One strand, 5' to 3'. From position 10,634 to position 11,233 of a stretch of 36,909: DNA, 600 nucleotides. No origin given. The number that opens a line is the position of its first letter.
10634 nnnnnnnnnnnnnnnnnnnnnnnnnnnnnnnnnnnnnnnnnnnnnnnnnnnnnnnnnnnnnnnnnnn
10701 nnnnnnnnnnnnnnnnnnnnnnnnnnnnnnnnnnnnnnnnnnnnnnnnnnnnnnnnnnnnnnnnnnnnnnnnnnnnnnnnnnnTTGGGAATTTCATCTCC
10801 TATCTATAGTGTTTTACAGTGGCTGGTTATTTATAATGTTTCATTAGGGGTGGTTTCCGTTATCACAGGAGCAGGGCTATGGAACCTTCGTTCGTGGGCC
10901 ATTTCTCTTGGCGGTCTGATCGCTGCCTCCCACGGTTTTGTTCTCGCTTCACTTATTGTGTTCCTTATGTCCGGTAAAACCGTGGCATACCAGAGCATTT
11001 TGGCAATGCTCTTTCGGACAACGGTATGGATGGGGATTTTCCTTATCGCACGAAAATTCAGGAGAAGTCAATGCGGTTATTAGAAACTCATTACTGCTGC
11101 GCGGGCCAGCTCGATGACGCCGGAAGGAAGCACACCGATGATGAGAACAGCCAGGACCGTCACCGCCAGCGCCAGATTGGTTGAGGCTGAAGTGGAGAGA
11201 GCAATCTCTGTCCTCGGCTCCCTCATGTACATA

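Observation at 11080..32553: Complex I locus split in two: an EFG-less nuoA-N operon faces a divergent operon that supplies a NuoE/F/G-like module behind a signalling cassette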

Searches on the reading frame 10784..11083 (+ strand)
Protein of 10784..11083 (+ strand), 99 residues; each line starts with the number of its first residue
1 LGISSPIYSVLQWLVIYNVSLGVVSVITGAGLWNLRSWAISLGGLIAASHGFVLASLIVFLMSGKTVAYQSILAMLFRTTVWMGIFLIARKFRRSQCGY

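Call 6: search_protein_families(library=pfam, proteins=[window:10784-11083:+])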
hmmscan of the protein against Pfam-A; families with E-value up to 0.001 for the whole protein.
window:10784-11083:+ (99 aa): 0 families
